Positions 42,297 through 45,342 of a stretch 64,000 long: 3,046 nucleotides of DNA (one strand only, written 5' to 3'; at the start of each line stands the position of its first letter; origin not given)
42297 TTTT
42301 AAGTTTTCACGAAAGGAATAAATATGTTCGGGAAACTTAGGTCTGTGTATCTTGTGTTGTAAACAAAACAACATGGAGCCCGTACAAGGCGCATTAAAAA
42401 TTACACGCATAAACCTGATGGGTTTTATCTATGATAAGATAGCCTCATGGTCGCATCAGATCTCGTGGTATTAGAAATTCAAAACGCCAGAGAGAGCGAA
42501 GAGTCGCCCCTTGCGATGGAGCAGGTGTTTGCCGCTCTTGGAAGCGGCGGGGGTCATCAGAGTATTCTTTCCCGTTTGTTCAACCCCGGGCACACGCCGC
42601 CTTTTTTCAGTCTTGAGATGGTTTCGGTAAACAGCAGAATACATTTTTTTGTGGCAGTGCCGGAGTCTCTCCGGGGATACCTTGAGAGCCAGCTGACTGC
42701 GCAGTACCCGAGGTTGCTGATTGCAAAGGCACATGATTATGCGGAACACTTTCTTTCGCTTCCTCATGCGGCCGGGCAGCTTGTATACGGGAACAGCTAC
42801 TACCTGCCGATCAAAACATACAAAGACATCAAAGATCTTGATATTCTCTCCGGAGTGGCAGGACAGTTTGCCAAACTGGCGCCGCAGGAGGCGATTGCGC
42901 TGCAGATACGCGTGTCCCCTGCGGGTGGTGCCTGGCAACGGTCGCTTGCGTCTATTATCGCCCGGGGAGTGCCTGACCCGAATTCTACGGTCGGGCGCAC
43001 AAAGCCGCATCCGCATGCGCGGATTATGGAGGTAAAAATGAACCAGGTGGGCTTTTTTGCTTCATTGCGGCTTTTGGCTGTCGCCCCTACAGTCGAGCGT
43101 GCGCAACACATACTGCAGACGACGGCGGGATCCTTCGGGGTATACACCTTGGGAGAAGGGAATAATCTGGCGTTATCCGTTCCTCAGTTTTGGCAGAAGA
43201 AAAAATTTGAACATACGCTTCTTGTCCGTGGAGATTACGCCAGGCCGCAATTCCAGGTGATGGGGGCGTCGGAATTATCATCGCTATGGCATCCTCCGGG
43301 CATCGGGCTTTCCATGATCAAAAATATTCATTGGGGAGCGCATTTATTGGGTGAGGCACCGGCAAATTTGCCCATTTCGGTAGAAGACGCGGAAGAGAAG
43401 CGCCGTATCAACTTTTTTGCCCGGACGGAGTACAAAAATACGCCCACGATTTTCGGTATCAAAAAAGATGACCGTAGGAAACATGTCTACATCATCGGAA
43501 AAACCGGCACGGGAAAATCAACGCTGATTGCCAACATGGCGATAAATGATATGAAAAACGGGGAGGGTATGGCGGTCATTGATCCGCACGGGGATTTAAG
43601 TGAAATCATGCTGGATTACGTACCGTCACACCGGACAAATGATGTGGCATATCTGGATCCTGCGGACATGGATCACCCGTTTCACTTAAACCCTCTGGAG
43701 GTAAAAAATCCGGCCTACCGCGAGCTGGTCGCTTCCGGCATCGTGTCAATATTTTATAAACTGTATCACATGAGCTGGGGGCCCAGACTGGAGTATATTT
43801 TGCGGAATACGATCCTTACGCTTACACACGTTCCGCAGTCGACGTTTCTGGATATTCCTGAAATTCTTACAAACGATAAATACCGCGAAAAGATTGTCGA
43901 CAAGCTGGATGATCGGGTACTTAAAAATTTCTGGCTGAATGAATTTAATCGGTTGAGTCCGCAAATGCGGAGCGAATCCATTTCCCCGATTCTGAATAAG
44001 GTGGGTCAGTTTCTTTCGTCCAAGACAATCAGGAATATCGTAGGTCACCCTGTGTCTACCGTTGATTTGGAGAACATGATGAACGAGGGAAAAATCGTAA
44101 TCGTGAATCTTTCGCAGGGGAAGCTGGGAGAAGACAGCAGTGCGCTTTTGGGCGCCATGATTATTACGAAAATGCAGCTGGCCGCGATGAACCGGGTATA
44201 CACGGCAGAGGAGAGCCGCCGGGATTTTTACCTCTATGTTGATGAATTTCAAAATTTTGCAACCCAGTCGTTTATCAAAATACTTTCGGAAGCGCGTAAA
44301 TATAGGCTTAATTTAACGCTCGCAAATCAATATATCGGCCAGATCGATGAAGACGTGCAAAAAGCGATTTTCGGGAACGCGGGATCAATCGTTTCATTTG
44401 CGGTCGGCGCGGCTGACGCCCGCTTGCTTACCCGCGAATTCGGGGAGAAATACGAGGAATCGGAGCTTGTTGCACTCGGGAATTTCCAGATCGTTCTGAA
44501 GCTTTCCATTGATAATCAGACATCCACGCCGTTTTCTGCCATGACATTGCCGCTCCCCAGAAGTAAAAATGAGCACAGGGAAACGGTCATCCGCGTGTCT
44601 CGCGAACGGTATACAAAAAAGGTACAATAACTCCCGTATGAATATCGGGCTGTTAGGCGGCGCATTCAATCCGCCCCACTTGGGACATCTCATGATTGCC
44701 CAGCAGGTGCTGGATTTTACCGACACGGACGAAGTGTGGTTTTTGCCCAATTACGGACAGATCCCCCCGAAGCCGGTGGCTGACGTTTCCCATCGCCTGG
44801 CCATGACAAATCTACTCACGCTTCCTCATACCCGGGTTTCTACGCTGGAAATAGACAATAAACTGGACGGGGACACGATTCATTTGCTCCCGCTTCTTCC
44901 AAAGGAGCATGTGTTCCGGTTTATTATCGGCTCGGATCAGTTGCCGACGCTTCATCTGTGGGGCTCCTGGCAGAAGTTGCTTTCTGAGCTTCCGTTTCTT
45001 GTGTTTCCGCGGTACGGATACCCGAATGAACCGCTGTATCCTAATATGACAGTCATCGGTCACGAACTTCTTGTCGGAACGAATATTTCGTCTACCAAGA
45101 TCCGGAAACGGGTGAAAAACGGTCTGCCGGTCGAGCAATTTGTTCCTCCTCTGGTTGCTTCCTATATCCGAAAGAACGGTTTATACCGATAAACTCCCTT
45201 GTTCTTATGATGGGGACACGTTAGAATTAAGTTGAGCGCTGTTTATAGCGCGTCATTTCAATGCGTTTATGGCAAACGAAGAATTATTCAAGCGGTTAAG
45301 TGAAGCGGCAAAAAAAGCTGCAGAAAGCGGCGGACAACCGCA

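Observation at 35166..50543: Gram-positive/CPR-style type IV secretion system wrapped around housekeeping genes next to oriC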

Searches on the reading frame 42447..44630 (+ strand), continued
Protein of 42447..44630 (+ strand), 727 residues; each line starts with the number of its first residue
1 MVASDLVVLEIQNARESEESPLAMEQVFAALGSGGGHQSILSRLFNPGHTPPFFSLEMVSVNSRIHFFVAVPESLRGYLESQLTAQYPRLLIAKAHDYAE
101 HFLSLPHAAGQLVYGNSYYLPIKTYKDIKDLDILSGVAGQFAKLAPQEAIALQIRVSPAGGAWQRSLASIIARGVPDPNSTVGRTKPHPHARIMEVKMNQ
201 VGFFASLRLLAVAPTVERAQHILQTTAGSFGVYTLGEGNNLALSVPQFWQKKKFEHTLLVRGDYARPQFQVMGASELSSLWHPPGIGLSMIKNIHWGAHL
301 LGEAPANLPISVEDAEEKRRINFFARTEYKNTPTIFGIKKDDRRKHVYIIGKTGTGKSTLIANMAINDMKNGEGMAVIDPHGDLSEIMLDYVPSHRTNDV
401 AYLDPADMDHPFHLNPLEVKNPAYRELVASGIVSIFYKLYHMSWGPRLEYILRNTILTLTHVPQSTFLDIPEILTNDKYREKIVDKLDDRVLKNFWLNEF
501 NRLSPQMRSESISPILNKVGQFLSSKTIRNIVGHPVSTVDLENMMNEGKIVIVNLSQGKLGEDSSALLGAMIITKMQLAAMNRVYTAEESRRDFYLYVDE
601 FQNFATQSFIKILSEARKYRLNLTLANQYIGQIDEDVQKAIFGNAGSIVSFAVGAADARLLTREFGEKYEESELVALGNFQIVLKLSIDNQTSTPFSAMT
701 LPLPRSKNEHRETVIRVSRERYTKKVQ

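Call 68: predict_structure(alignment_id=A4)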
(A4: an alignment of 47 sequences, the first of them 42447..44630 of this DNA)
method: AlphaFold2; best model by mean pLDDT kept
length: 727 residues; sequences in the alignment: 47
mean_pLDDT: 73.4   pTM: 0.50
mean pLDDT of the five models: 73.4, 69.8, 64.9, 62.6, 52.9
residues with pLDDT >= 90: 79; 70-90: 408; 50-70: 159; < 50: 81
segments of 3 or more residues with pLDDT < 50: 1-3, 46-49, 292-294, 297-301, 353-355, 558-561, 616-644, 654-679
pLDDT, mean of each block of 10 residues (from residue 1): 67 62 86 59 51 87 82 84 77 82 92 78 71 75 83 90 80 78 76 80 91 93 88 64 88 90 82 88 65 44 64 77 74 73 67 57 78 77 77 85 85 85 76 72 75 90 88 90 87 89 85 85 81 86 80 67 62 72 60 67 51 49 28 41 53 48 42 39 60 66 67 88 83
secondary structure, 60 per line:
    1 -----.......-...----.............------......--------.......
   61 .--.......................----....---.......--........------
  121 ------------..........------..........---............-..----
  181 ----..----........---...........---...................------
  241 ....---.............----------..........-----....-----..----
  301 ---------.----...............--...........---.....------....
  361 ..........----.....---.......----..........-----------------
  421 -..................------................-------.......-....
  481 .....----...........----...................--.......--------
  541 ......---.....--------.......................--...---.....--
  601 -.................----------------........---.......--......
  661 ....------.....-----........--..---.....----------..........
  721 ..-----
elements in order (helices of 4 or more, strands of 3 or more residues): E6-12 H21-33 H40-45 E54-61 E64-72 H73-86 E91-94 H98-104 E107-114 H133-142 E149-158 H162-173 H191-198 E202-212 H216-234 E241-244 H248-260 E271-273 H274-280 H286-289 H315-320 E321-329 E332-339 E346-350 H357-370 E375-379 H383-389 H394-399 E400-403 H422-439 H446-461 H469-475 H477-485 H490-500 H505-523 H526-532 H541-546 E550-554 H563-585 E594-598 H602-618 H635-642 E646-652 H655-664 H671-675 E681-688 E696-700 H711-722
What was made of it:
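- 42447..44630 (+): Soluble T4CP(VirD4)-superfamily ATPase (727 aa). N-domain of about 330 aa (Pfam PF26449 in homologues). ATPase domain with Walker A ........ (351-358), an all-helical insertion (about 422-546) and Walker B DE (599-600). No TM anchor. AF2 model, pLDDT 73 (call 68).
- On Type IV coupling protein (VirD4/TraG/TrwB family): Helical insertion at 422-546 in the model (call 68).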

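Call 71: fold_search(model_id=the predicted structure, library=pdb)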
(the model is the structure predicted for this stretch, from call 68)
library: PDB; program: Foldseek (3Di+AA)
matches with E <= 10: 569; with E <= 0.001: 59
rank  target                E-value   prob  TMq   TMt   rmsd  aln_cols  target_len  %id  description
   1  7o43_B                6.0e-12  1.00  0.34  0.32  13.7       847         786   10  TrwK/VirB4unbound dimer complex from R388 type IV secretion system determined by cryo-EM. (released 2022-06-22)
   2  7o42_A                3.4e-11  1.00  0.34  0.28  14.3       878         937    9  TrwK/VirB4unbound trimer of dimers complex (with Hcp1) from the R388 type IV secretion system determined by cryo-EM. (released 2022-06-22)
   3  8rtd_P                6.6e-11  1.00  0.33  0.32  14.7       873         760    9  Stalk-Arches-IMC structure from the fully-assembled R388 type IV secretion system determined by cryo-EM. (released 2024-06-19)
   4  8rtd_O                6.9e-11  1.00  0.31  0.29  15.7       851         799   10  Stalk-Arches-IMC structure from the fully-assembled R388 type IV secretion system determined by cryo-EM. (released 2024-06-19)
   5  8rtd_T                7.9e-11  1.00  0.31  0.29  15.7       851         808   10  Stalk-Arches-IMC structure from the fully-assembled R388 type IV secretion system determined by cryo-EM. (released 2024-06-19)
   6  7o43_A                2.4e-10  1.00  0.31  0.29  15.3       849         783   10  TrwK/VirB4unbound dimer complex from R388 type IV secretion system determined by cryo-EM. (released 2022-06-22)
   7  7o42_E                3.0e-10  1.00  0.32  0.27  14.7       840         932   10  TrwK/VirB4unbound trimer of dimers complex (with Hcp1) from the R388 type IV secretion system determined by cryo-EM. (released 2022-06-22)
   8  8rtd_g                4.8e-10  1.00  0.29  0.29  15.7       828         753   11  Stalk-Arches-IMC structure from the fully-assembled R388 type IV secretion system determined by cryo-EM. (released 2024-06-19)
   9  7o41_B                5.0e-09  1.00  0.30  0.31  14.6       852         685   10  Hexameric composite model of the Inner Membrane Complex (IMC) with the Arches from the fully-assembled R388 type IV se (released 2022-06-22)
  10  7o41_A                7.3e-09  1.00  0.29  0.29  15.7       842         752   12  Hexameric composite model of the Inner Membrane Complex (IMC) with the Arches from the fully-assembled R388 type IV se (released 2022-06-22)
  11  8rtd_V                1.6e-08  1.00  0.29  0.29  15.6       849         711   10  Stalk-Arches-IMC structure from the fully-assembled R388 type IV secretion system determined by cryo-EM. (released 2024-06-19)
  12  6sz9_A                2.0e-08  1.00  0.31  0.44   9.3       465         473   16  Type IV Coupling Complex (T4CC) from L. pneumophila. (released 2020-05-13)
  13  4d2i_A                2.7e-08  1.00  0.26  0.36  11.7       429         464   16  Crystal structure of the HerA hexameric DNA translocase from Sulfolobus solfataricus bound to AMP-PNP (released 2014-12-03)
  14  8rtb_A                3.7e-08  1.00  0.27  0.27  16.4       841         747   10  Extended inner membrane complex (IMC) protomer structure (TrwM/VirB3-TrwK/VirB4-TrwI/VirB6-TrwG/VirB8-TrwE/VirB10) fro (released 2024-06-19)
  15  4d2i_B                1.2e-07  1.00  0.26  0.37  11.1       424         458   17  Crystal structure of the HerA hexameric DNA translocase from Sulfolobus solfataricus bound to AMP-PNP (released 2014-12-03)
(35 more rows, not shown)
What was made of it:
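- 42447..44630 (+): Foldseek: TrwK/VirB4 6e-12, then DotL, HerA, TrwB and Cag-beta (call 71).
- On Type IV coupling protein (VirD4/TraG/TrwB family): Foldseek hits to TrwB, DotL and Cag-beta (call 71).
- Closest known: T4CPs. Same: Foldseek matches to TrwB, DotL and Cag-beta at 1e-8 to 1e-6 (call 71).
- T4CP-like fold: calls 68, 71.
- Tried and rejected: The VirB4-like two-domain resemblance therefore rests on one Foldseek alignment (call 71).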

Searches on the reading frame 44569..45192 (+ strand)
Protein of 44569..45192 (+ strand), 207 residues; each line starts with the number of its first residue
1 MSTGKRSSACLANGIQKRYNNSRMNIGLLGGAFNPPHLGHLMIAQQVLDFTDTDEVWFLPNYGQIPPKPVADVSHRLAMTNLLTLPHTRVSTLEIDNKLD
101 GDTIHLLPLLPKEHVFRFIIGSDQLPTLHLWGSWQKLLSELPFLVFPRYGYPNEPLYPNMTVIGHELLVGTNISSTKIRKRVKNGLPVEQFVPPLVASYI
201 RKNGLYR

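Call 3: search_protein_families(library=pfam, proteins=[window:44569-45192:+], max_evalue=0.01)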
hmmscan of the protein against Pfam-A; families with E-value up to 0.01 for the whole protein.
window:44569-45192:+ (207 aa): 1 family
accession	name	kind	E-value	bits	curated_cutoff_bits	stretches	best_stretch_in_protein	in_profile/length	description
PF01467.32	CTP_transf_like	-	2.8e-17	63.6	21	1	28-181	1-133/133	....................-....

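Call 28: search_protein_families(library=ncbifam, proteins=[window:44569-45192:+], max_evalue=1)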
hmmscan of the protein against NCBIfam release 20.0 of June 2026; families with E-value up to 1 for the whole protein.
window:44569-45192:+ (207 aa): 16 families
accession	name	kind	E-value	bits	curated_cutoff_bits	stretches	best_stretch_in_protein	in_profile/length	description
TIGR00482.1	TIGR00482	equivalog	1.3e-36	126.5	112.45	1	28-206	1-194/194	nicotinate (nicotinamide) nucleotide adenylyltransferase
NF000840.1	PRK00071.1-3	equivalog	1.2e-32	113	150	1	21-207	3-199/201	nicotinate-nucleotide adenylyltransferase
NF000841.0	PRK00071.1-4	equivalog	2.7e-30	105.6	197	1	21-207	4-193/194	nicotinate-nucleotide adenylyltransferase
NF005519.0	PRK07152.1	equivalog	1.3e-28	100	315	1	24-206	1-184/361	nicotinate-nucleotide adenylyltransferase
NF000839.0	PRK00071.1-1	equivalog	3.7e-24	85.9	187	2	25-154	7-143/219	nicotinate-nucleotide adenylyltransferase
NF000843.0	PRK00071.2-2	equivalog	9.2e-23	80.8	240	1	19-153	7-146/212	nicotinate-nucleotide adenylyltransferase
NF005410.0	PRK06973.1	equivalog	3.2e-20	72.4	214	1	17-140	15-148/243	nicotinate-nucleotide adenylyltransferase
NF000845.0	PRK00071.2-4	equivalog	6.9e-19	68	210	1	20-154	4-143/197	nicotinate-nucleotide adenylyltransferase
NF000846.0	PRK00071.2-5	equivalog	2.5e-17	63.1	329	1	22-148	17-148/210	nicotinate-nucleotide adenylyltransferase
NF000842.0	PRK00071.2-1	equivalog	6.5e-12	45.5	167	1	24-207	2-185/191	nicotinate-nucleotide adenylyltransferase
NF006479.0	PRK08887.1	equivalog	1.8e-10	40.9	164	2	24-99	2-76/174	nicotinate-nicotinamide nucleotide adenylyltransferase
TIGR00125.1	cyt_tran_rel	domain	8e-08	32.4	27.7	1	26-83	1-59/65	adenylyltransferase/cytidyltransferase family protein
TIGR01510.1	coaD_prev_kdtB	equivalog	0.00014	21.9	103.3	1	27-90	2-62/155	pantetheine-phosphate adenylyltransferase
NF002243.0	PRK01153.1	subfamily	0.00034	20.2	127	1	27-55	3-29/175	nicotinamide-nucleotide adenylyltransferase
TIGR01527.1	arch_NMN_Atrans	equivalog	0.0094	15.5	181.2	0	172-201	125-154/167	nicotinamide-nucleotide adenylyltransferase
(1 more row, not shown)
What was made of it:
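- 44638..45192 (+): nadD (nicotinate-nucleotide adenylyltransferase), a housekeeping gene embedded in operon B. Its likely start is 7 nt after the virD4-like stop. TIGR00482, 126.5 bits against a cut-off of 112 (call 28).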
